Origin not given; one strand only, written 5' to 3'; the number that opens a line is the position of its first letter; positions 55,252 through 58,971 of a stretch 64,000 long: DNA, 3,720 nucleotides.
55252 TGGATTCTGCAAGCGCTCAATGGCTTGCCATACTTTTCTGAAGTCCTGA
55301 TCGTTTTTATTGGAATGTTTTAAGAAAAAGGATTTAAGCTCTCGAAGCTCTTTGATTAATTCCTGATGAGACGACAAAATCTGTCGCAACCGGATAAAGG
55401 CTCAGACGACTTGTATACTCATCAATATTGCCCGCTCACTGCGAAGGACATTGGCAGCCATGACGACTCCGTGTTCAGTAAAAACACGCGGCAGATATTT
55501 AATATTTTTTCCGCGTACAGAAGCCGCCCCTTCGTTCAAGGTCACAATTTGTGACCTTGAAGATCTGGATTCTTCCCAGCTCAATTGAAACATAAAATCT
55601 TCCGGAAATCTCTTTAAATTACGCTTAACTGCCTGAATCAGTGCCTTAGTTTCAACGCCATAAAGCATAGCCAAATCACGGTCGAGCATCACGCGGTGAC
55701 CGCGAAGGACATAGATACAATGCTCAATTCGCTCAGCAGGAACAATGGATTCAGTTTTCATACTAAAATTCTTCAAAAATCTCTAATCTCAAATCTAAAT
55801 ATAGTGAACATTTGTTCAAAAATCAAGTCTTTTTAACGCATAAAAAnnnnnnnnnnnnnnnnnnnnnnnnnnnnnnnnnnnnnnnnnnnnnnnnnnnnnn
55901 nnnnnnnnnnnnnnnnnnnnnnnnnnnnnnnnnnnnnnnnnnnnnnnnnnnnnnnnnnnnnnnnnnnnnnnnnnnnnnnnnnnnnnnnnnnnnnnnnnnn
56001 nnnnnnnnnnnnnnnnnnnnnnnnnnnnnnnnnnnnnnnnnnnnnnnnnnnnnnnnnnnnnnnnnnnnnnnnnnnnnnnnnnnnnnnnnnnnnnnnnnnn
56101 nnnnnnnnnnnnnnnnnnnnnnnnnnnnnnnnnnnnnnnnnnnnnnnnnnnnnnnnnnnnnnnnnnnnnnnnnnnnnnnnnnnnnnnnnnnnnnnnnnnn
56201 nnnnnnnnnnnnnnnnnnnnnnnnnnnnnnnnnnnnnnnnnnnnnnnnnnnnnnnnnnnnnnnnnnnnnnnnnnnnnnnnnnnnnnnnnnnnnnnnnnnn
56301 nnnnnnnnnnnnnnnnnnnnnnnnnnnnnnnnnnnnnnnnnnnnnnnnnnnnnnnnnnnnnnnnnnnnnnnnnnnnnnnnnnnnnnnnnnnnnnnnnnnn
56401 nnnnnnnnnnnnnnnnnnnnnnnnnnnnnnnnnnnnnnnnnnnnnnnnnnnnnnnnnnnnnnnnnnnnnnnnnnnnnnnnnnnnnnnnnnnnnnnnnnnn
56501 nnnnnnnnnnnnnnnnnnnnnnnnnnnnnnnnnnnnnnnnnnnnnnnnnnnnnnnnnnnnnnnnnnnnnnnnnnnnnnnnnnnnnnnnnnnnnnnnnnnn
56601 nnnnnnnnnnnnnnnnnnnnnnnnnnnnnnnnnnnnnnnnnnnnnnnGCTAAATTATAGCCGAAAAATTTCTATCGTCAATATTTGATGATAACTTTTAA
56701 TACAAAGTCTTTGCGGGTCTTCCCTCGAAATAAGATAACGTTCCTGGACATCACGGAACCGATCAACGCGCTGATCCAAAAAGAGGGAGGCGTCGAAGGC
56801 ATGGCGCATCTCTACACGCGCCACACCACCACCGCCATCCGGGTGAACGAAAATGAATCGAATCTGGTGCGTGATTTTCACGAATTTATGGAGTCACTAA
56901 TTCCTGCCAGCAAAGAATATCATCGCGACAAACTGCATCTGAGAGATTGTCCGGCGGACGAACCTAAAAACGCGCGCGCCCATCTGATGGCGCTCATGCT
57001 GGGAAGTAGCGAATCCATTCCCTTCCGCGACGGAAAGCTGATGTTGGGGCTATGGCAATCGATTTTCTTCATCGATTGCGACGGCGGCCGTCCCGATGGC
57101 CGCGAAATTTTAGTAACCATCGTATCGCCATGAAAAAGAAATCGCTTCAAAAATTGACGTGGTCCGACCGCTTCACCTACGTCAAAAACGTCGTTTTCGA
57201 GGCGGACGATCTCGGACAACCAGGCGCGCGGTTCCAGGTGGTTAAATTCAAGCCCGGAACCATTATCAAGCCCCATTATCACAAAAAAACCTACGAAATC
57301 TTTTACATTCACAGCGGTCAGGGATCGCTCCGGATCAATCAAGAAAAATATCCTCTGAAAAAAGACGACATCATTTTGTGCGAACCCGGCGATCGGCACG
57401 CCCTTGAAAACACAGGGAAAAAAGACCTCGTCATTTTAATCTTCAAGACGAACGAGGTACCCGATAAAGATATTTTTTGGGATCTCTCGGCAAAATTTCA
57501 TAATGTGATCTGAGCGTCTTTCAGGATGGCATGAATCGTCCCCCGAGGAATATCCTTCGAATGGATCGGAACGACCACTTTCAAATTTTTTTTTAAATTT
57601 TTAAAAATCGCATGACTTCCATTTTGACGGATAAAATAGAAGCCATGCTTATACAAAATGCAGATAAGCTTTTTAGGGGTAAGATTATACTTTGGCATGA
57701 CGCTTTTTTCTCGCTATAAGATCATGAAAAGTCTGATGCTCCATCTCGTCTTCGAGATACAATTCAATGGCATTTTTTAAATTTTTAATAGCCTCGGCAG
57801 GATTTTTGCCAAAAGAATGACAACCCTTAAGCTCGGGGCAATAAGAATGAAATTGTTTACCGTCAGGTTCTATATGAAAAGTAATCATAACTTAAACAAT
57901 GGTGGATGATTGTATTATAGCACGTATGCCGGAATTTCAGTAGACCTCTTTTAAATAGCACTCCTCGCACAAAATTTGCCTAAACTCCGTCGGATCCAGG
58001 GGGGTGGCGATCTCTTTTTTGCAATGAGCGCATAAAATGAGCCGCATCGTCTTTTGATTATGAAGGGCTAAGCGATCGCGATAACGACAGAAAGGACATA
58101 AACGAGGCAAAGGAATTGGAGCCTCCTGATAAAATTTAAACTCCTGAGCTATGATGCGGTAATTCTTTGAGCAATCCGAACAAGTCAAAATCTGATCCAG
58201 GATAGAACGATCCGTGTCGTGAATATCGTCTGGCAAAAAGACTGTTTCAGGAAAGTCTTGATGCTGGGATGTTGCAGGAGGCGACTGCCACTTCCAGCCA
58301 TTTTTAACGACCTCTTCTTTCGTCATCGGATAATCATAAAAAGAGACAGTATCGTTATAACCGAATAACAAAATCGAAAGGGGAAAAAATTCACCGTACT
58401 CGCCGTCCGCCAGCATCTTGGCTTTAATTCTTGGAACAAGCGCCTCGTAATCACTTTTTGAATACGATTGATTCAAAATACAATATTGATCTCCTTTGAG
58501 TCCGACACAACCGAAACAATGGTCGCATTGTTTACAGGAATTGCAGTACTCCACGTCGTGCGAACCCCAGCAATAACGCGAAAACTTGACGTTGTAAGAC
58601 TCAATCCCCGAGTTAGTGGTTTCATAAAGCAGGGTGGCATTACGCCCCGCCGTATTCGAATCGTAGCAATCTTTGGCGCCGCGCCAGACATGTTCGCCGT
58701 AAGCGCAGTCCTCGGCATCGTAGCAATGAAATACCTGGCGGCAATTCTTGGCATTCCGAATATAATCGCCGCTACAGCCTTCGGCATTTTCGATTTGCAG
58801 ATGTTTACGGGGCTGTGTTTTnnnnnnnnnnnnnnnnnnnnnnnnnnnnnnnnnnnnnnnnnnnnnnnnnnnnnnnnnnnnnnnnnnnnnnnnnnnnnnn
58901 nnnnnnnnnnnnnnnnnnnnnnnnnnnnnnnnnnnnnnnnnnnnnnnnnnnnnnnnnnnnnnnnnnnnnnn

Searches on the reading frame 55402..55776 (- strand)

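Call 43: search_protein_families(library=pfam, proteins=[window:55402-55776:-], max_evalue=0.001)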
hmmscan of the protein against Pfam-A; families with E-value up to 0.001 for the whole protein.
window:55402-55776:- (124 aa): 1 family
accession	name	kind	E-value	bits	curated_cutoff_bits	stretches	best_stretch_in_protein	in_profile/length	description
PF10543.14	ORF6N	-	8.9e-31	106.5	27.8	1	21-110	3-86/86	ORF6N domain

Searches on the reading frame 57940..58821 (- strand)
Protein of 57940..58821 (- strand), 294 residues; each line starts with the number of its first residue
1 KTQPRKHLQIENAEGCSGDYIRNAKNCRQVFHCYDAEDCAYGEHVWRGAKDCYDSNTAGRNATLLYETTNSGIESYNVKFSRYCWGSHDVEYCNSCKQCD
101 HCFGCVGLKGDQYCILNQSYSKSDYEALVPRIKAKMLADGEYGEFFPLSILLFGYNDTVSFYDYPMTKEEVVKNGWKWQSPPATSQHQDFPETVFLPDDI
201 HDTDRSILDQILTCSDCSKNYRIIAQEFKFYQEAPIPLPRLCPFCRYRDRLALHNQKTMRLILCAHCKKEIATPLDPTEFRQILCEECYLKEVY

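Call 52: search_protein_families(library=ncbifam, proteins=[window:57940-58821:-], max_evalue=0.01)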
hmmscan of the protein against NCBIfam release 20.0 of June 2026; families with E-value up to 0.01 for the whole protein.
window:57940-58821:- (294 aa): 1 family
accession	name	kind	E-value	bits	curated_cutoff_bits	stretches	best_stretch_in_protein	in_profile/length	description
TIGR04272.1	cxxc_cxxc_Mbark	domain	1.9e-05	24.3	36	1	259-291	3-35/37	CxxC-x17-CxxC domain-containing protein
